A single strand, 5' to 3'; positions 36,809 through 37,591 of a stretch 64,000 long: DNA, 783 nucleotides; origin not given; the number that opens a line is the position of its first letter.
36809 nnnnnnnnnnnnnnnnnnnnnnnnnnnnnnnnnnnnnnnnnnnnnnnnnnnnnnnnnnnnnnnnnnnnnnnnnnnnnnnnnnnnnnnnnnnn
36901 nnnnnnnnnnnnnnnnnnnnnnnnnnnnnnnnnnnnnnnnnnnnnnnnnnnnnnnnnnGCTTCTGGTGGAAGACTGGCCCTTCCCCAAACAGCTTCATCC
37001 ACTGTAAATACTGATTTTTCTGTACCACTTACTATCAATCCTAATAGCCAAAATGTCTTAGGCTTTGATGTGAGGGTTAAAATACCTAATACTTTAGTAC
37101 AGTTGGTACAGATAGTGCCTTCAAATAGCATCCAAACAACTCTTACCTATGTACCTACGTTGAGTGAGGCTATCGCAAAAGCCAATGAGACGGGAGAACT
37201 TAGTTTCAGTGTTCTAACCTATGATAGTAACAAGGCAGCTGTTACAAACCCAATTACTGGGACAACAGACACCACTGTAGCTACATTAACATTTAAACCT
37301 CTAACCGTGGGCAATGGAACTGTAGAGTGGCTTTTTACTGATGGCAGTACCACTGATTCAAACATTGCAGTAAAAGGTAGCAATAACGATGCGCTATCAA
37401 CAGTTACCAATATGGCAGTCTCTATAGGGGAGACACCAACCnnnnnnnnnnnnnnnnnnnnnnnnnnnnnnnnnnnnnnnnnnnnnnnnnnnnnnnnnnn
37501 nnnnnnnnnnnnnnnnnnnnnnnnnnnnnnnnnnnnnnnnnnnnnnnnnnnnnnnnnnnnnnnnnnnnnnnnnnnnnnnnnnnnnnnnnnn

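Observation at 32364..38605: Adjacent, overlapping genes encode a dockerin-bearing GH5-like enzyme and a cohesin/CBM scaffold: a minimal cellulosome-like pair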

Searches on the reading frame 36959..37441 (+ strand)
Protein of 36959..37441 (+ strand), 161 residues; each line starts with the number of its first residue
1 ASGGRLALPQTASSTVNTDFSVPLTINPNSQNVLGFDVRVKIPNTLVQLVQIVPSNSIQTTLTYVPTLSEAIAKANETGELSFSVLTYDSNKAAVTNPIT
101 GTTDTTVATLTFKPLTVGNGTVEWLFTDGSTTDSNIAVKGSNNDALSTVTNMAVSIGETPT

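Call 7: search_protein_families(library=pfam, proteins=[window:36959-37432:+], max_evalue=10)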
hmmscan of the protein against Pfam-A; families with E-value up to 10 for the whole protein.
seq(158 aa): 1 family
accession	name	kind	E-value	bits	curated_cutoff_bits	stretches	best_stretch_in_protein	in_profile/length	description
PF17481.7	Phage_sheath_domII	-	0.062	14.2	31.4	1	72-131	32-92/98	Phage tail sheath protein beta-sandwich domain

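Call 13: find_homologous_proteins(query=window:36959-37432:+, max_evalue=0.01)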
Query seq(158 aa): 51 candidates shared short words with the query, none scored E <= 0.01.

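Call 23: search_protein_representatives(protein=window:36959-37441:+)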
Query: 161 residues. Proteins with E-value up to 0.001 (for the whole library): 132; up to 1e-10: 11; up to 1e-30: 1. The best 132 are listed.
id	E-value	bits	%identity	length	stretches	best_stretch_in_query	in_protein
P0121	1.5e-82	290.9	90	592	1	1-161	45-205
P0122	1.0e-28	116.4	42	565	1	3-156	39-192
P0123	6.0e-27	110.7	46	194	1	2-123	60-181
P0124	1.9e-25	105.8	37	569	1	1-158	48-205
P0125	3.6e-18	82.2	37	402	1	4-157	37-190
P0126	9.9e-15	71.1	44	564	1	2-155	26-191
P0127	6.7e-13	65.1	29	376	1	5-161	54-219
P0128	1.2e-12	64.4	31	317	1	5-161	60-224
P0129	1.7e-12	63.8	33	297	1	4-158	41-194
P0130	1.2e-11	61.1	39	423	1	2-140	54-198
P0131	3.5e-11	59.6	31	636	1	4-158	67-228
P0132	1.1e-10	58.0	36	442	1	5-158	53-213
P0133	1.7e-10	57.3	32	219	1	4-156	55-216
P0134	2.5e-10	56.8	32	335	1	7-153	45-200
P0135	3.6e-10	56.3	37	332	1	8-158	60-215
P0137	5.4e-10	55.7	33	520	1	5-157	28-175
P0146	6.8e-09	52.2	33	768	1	6-141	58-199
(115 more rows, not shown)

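Call 31: search_solved_structures(query=A2, max_evalue=1, show_alignments=2)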
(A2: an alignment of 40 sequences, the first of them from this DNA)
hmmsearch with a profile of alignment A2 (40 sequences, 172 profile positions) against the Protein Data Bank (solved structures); distinct sequences matched with E-value up to 1: 28.
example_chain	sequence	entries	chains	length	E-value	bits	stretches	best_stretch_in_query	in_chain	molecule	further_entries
3l8q_A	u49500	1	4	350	1.3e-07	34.6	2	7-135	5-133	Cellulosomal scaffoldin adaptor protein B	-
2y3n_A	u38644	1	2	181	8.8e-06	28.6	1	4-125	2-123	CELLULOSOMAL SCAFFOLDIN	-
1tyj_A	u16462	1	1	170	2.1e-05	27.4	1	13-125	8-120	cellulosomal scaffoldin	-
3f2l_A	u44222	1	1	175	6.9e-05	25.7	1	7-135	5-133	Cellulosomal scaffoldin adaptor protein B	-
1qzn_A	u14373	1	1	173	7.1e-05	25.7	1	6-135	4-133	cellulosomal scaffoldin adaptor protein B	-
3bwz_A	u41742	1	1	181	8.4e-05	25.4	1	7-135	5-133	Cellulosomal scaffoldin adaptor protein B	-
1zv9_A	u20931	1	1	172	9e-05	25.4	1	13-135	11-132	Cellulosomal scaffoldin adaptor protein B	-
4u3s_A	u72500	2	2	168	0.0013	21.6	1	14-135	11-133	Cellulosomal scaffoldin adaptor protein B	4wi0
5m0y_A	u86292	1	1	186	0.0031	20.4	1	27-133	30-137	Cellulosome anchoring protein cohesin region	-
2bm3_A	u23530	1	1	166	0.0041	19.9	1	34-134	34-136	SCAFFOLDING DOCKERIN BINDING PROTEIN A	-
5lxv_A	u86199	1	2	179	0.0049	19.7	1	12-59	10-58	Scaffoldin C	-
2b59_A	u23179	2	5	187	0.0057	19.5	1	28-134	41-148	COG1196: Chromosome segregation ATPases | Scaffolding dockerin binding protein A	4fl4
3kcp_B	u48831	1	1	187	0.0057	19.5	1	28-134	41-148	Cellulosome anchoring protein, cohesin region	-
7urp_A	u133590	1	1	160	0.0058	19.5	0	14-57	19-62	Ribonucleases G and E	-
5g5d_A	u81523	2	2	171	0.0075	19.1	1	32-138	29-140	CELLULOSOME ANCHORING PROTEIN COHESIN REGION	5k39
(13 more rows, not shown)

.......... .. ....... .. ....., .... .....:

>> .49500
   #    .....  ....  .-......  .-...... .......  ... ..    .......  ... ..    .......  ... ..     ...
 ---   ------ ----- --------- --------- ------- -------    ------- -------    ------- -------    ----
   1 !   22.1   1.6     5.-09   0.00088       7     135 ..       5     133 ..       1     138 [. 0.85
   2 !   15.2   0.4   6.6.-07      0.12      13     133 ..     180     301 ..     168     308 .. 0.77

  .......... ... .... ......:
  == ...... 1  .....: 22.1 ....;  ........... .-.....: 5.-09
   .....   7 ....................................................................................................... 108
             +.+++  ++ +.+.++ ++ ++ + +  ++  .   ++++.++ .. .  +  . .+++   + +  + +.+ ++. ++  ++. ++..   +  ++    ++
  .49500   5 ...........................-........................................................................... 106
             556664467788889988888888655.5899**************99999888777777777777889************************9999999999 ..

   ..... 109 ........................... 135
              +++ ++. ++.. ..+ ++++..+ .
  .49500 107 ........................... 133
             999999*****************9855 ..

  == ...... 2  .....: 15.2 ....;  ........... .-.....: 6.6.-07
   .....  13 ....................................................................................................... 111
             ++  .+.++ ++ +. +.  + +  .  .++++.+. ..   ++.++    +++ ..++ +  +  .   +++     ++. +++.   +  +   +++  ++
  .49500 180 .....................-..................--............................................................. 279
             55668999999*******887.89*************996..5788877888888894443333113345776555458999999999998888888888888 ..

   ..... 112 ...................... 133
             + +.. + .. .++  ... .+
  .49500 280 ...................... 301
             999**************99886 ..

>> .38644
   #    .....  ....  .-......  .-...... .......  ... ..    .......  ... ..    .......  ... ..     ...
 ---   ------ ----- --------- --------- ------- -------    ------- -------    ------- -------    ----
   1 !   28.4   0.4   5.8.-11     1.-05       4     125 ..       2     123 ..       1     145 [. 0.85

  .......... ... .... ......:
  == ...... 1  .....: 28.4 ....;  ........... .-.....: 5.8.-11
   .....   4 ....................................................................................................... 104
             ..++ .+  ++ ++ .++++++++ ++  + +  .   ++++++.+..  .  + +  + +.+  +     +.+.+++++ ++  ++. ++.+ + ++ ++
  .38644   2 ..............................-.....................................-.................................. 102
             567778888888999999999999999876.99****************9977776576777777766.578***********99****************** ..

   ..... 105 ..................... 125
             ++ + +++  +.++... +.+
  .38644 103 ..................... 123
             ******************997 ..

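Call 36: find_encoding_contigs(protein=P0121, flank=10000, max_places=4)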
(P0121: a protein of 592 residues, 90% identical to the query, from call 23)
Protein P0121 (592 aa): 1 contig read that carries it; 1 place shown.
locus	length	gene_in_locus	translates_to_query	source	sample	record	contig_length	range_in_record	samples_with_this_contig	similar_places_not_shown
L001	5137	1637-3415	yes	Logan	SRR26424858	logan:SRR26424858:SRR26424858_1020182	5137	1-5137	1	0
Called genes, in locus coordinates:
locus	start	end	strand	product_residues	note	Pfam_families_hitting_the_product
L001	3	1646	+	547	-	?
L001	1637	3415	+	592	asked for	PF02018:CBM_4_9 (weak)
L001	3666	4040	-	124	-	PF05901:Excalibur (weak)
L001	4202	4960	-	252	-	-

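Call 38: find_encoding_contigs(protein=P0122, flank=10000, max_places=4)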
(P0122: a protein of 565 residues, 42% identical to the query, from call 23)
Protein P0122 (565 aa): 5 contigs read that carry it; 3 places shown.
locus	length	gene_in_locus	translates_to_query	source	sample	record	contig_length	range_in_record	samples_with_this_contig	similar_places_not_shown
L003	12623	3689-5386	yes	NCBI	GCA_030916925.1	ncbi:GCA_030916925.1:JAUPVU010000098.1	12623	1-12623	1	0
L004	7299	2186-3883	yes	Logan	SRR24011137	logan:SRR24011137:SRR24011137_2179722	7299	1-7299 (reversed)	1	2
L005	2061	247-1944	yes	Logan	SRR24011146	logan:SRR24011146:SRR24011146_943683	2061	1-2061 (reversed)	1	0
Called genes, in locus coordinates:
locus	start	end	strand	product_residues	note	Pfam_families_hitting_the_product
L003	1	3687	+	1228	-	?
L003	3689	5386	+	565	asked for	PF02018:CBM_4_9 (weak)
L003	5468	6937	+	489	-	-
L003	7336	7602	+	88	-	-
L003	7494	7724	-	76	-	-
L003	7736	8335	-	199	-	-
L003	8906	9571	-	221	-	PF04264:YceI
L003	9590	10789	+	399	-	PF00070:Pyr_redox (faint), PF01266:DAO (faint), PF07992:Pyr_redox_2, PF13454:NAD_binding_9 (faint)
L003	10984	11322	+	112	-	PF00076:RRM_1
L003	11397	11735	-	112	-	PF18920:DUF5671 (weak)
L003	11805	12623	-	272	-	?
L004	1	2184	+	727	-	?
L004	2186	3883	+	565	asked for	PF02018:CBM_4_9 (weak)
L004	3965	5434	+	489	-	-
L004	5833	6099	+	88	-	-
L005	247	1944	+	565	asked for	PF02018:CBM_4_9 (weak)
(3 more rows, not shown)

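Call 39: find_encoding_contigs(protein=P0124, flank=10000, max_places=4)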
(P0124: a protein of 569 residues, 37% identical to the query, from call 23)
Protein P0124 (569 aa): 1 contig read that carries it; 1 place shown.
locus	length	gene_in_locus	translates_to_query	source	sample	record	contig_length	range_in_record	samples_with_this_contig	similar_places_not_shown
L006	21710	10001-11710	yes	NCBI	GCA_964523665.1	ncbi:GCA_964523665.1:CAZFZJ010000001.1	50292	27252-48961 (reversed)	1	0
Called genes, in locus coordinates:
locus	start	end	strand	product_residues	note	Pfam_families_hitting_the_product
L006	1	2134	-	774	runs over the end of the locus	PF00912:Transgly, PF00905:Transpeptidase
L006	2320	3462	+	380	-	PF03816:LytR_cpsA_psr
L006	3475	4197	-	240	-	PF04264:YceI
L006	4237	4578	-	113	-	PF01863:YgjP-like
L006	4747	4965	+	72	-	-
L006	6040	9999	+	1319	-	PF16586:DUF5060, PF13360:PQQ_2 (weak), PF13570:Beta-prop_ACSF4, PF13360:PQQ_2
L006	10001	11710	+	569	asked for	PF02018:CBM_4_9 (weak)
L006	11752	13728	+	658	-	PF10060:DUF2298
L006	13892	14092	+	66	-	-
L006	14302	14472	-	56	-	-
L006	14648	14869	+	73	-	-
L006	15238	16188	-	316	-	PF00535:Glycos_transf_2, PF10111:Glyco_tranf_2_2 (faint), PF13641:Glyco_tranf_2_3, PF02709:Glyco_transf_7C (weak)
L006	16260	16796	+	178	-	PF00565:SNase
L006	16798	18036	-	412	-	PF00270:DEAD, PF04851:ResIII, PF16203:ERCC3_RAD25_C (faint), PF00271:Helicase_C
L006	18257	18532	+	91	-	PF00076:RRM_1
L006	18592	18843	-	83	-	PF01541:GIY-YIG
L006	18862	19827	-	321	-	PF01207:Dus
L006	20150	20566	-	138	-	PF00011:HSP20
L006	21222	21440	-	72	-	-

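Call 40: find_encoding_contigs(protein=P0126, flank=10000, max_places=4)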
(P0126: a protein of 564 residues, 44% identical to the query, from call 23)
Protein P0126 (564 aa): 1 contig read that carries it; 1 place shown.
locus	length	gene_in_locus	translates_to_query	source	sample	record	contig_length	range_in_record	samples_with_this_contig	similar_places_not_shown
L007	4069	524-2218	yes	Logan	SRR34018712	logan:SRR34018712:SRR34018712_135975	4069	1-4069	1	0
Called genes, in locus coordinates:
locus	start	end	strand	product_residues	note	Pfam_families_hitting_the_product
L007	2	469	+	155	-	?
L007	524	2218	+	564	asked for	-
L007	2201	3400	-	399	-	PF05977:MFS_3 (faint), PF07690:MFS_1, PF12832:MFS_1_like, PF00083:Sugar_tr (weak), PF07690:MFS_1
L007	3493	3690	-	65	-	PF00313:CSD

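Call 42: predict_structure(alignment_id=A2)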
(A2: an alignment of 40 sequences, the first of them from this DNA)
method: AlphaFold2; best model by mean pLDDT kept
length: 161 residues; sequences in the alignment: 40
mean_pLDDT: 96.5   pTM: 0.90
mean pLDDT of the five models: 96.5, 96.3, 96.1, 96.0, 95.4
residues with pLDDT >= 90: 154; 70-90: 6; 50-70: 1; < 50: 0
segments of 3 or more residues with pLDDT < 50: none
pLDDT, mean of each block of 10 residues (from residue 1): 91 98 98 98 98 95 97 98 97 96 97 98 96 96 95 96 81
secondary structure, 60 per line:
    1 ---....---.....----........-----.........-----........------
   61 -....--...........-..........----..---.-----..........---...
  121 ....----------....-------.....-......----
elements in order: E4-7 E11-15 E20-27 E33-41 E47-54 E62-65 H68-78 E80-89 E105-114 E118-124 E135-138 E146-150 E152-157

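Call 46: fold_search(model_id=the predicted structure, library=pdb)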
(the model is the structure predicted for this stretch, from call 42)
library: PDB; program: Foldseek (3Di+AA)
matches with E <= 10: 2000; with E <= 0.001: 28
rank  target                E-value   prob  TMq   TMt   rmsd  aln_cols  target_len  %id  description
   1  6kgc_A                1.3e-09  1.00  0.67  0.74   4.0       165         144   14  Crystal structure of CaDoc0917(R49D)-CaCohA2 complex at pH 5.4 (released 2020-07-08)
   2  6kge_A                5.2e-09  1.00  0.66  0.74   4.0       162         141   14  Crystal structure of CaDoc0917(R16D)-CaCohA2 complex at pH 5.5 (released 2020-07-08)
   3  6kgf_C                5.4e-09  1.00  0.66  0.71   3.7       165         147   14  Crystal structure of CaDoc0917(R16D)-CaCohA2 complex at pH 8.2 (released 2020-07-08)
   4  6kgf_A                5.7e-09  1.00  0.64  0.70   4.0       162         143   14  Crystal structure of CaDoc0917(R16D)-CaCohA2 complex at pH 8.2 (released 2020-07-08)
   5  6kgd_A                7.1e-09  1.00  0.67  0.74   3.6       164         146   14  Crystal structure of CaDoc0917(R49D)-CaCohA2 complex at pH 8.0 (released 2020-07-08)
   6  4dh2_A                8.4e-09  1.00  0.67  0.68   4.2       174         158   13  Crystal structure of Coh-OlpC(Cthe_0452)-Doc435(Cthe_0435) complex: A novel type I Cohesin-Dockerin complex from Clost (released 2012-11-28)
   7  1g1k_A                9.8e-09  1.00  0.64  0.71   4.4       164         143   16  COHESIN MODULE FROM THE CELLULOSOME OF CLOSTRIDIUM CELLULOLYTICUM (released 2000-11-22)
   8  5lxv_A                1.5e-08  1.00  0.62  0.58   6.6       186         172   14  Crystal structure of Ruminococcus flavefaciens scaffoldin C cohesin in complex with a dockerin from an uncharacterized (released 2016-10-19)
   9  2vn6_A                2.3e-08  1.00  0.66  0.69   3.9       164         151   18  The Clostridium cellulolyticum dockerin displays a dual binding mode for its cohesin partner (released 2008-05-13)
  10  2vn5_A                2.3e-08  1.00  0.63  0.70   4.0       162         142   18  The Clostridium cellulolyticum dockerin displays a dual binding mode for its cohesin partner (released 2008-05-20)
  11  2vn5_C                2.6e-08  1.00  0.62  0.66   4.2       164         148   16  The Clostridium cellulolyticum dockerin displays a dual binding mode for its cohesin partner (released 2008-05-20)
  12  4dh2_C                3.8e-08  1.00  0.66  0.68   4.2       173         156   13  Crystal structure of Coh-OlpC(Cthe_0452)-Doc435(Cthe_0435) complex: A novel type I Cohesin-Dockerin complex from Clost (released 2012-11-28)
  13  6kg8_MODEL_1_A        4.8e-07  1.00  0.64  0.66   4.1       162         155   15  Solution structure of CaCohA2 from Clostridium acetobutylicum (released 2020-07-08)
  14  5m2s_A                6.2e-07  1.00  0.60  0.67   4.2       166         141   15  R. flavefaciens' third ScaB cohesin in complex with a group 1 dockerin (released 2017-07-05)
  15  5aoz                  6.6e-07  1.00  0.60  0.68   4.6       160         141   16  High resolution SeMet structure of the third cohesin from Ruminococcus flavefaciens scaffoldin protein, ScaB (released 2016-09-28)
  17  2jh2_A                6.3e-06  1.00  0.54  0.64   5.4       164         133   10  X-ray crystal structure of a cohesin-like module from Clostridium perfringens (released 2007-11-06)
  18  2w1n                  8.8e-06  1.00  0.58  0.43   5.0       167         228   11  cohesin and fibronectin type-III double module construct from the Clostridium perfringens glycoside hydrolase GH84C (released 2009-02-03)
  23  2jh2_B                1.5e-05  1.00  0.53  0.62   5.0       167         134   11  X-ray crystal structure of a cohesin-like module from Clostridium perfringens (released 2007-11-06)
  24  2vo8                  1.6e-05  1.00  0.66  0.77   3.9       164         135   15  Cohesin module from Clostridium perfringens ATCC13124 family 33 glycoside hydrolase. (released 2008-09-02)
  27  2o4e_MODEL_1_A        2.2e-04  1.00  0.55  0.54   4.9       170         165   12  The solution structure of a protein-protein interaction module from a family 84 glycoside hydrolase of Clostri (released 2007-11-06)
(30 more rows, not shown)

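Call 76: list_cluster_members(proteins=[P0122, P0124, P0127, P0128, P0129, P0130, P0131, P0132, P0137, P0146])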
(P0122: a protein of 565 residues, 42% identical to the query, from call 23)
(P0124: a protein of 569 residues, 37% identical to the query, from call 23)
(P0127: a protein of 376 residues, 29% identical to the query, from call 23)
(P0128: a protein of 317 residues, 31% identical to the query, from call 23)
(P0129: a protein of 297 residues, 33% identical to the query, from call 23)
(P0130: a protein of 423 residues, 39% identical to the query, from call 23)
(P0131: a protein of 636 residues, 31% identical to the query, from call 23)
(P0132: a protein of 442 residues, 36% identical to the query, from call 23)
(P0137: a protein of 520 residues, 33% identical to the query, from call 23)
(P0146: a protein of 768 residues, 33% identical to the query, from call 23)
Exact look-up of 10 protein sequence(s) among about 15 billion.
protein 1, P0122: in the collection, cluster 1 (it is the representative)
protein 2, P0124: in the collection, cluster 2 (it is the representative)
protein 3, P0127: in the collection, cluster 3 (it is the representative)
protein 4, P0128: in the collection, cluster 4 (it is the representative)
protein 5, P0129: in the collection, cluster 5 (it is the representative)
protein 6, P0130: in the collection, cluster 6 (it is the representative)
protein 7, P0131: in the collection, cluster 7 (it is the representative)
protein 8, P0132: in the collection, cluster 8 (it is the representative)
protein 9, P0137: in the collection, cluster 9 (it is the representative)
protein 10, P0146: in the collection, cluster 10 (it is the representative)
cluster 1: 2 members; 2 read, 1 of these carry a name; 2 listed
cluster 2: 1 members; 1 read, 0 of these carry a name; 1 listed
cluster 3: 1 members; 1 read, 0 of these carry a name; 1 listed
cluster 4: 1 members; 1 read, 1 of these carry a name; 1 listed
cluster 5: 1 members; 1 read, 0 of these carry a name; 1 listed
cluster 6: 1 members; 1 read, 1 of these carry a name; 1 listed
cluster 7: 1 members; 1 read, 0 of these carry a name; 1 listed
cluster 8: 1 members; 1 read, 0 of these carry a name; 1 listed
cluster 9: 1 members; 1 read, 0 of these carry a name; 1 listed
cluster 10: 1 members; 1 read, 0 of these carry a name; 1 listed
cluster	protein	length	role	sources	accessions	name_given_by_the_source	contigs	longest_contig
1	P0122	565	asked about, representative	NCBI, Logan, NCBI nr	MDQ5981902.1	MAG: hypothetical protein QG570_662 [Patescibacteria group bacterium] | hypothetical protein [Patescibacteria group bacterium]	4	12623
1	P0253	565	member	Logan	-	-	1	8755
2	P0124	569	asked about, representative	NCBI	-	-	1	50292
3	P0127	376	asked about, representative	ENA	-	-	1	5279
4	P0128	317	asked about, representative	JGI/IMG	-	hypothetical protein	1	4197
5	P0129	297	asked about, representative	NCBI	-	-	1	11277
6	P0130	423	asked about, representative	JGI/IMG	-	hypothetical protein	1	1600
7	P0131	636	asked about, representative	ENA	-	-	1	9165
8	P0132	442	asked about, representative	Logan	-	-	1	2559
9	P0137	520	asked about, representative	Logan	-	-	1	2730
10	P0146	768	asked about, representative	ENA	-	-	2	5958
